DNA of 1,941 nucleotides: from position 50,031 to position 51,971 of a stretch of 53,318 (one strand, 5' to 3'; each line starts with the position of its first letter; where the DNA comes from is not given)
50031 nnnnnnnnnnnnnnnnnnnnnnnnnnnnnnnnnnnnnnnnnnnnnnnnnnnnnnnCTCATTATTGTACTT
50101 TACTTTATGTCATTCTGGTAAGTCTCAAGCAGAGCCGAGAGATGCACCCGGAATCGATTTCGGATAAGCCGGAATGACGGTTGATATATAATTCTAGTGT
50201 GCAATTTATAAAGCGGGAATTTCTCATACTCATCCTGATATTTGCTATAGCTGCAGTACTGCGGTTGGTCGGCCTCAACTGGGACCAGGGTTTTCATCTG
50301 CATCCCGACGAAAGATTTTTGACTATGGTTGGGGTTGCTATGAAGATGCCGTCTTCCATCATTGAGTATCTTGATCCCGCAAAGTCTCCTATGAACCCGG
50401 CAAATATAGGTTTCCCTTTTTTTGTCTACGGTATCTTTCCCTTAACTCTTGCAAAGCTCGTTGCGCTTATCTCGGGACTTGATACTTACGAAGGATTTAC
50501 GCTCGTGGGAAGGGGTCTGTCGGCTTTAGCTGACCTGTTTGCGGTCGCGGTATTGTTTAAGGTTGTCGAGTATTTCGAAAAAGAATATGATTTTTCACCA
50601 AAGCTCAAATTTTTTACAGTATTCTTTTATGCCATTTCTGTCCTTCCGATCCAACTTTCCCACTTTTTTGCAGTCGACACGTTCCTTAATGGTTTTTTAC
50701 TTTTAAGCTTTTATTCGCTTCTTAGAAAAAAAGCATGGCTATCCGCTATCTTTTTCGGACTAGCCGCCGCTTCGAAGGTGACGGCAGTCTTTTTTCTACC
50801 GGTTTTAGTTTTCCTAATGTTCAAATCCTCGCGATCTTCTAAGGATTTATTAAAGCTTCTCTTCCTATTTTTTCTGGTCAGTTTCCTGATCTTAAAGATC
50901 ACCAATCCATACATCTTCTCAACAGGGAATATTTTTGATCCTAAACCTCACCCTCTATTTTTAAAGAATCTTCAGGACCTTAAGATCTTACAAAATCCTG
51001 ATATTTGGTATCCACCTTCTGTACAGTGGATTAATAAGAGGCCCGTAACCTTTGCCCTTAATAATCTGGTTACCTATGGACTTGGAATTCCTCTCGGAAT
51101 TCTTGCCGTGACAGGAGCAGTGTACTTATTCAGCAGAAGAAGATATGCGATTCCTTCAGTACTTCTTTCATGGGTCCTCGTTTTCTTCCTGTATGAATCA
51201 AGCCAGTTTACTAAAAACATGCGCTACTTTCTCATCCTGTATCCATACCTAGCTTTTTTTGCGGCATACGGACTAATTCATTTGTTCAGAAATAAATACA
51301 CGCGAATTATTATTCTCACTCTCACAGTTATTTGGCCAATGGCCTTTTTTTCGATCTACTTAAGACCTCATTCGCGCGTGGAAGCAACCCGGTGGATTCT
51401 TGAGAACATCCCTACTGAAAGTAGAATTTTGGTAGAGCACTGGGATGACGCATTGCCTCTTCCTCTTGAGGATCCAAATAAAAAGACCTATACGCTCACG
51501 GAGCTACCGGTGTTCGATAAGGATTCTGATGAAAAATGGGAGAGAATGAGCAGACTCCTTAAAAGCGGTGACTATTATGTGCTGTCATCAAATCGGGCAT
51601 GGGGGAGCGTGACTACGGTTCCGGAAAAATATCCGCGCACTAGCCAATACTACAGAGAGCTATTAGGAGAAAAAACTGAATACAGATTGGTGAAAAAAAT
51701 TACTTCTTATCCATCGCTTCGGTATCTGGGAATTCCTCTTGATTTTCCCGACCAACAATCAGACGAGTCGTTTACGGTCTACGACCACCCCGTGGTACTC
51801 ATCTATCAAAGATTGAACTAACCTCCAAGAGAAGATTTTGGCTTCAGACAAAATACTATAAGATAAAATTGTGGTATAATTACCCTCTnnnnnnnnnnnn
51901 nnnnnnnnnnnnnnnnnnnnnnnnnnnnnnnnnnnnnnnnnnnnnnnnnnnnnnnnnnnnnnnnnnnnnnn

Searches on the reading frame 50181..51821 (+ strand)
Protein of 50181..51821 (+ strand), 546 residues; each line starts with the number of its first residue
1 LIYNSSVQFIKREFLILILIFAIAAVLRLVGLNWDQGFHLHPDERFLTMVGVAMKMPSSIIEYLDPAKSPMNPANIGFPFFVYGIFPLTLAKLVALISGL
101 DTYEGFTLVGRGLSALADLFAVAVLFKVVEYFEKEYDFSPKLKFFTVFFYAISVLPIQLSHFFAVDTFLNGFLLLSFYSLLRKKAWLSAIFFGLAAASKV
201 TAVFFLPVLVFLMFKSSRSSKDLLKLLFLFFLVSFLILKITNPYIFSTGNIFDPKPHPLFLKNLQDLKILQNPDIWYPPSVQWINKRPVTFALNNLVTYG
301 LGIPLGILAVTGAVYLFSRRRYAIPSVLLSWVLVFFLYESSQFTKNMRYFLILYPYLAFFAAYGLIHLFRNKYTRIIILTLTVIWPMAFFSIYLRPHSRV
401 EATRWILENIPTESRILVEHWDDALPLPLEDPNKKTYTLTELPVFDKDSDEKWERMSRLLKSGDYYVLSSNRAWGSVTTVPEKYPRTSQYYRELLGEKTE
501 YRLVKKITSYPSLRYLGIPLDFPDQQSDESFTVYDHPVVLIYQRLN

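Call 9: search_protein_families(library=pfam, proteins=[window:50181-51821:+], max_evalue=0.001)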
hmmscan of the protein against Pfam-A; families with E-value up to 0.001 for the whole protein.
window:50181-51821:+ (546 aa): 2 families
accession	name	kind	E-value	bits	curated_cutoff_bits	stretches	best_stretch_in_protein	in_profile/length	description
PF09594.16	GT87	-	0.00056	20.2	25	1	81-285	1-177/237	Glycosyltransferase family 87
PF13231.12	PMT_2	-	0.00063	20.4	26.1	1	113-235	27-154/160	Dolichyl-phosphate-mannose-protein mannosyltransferase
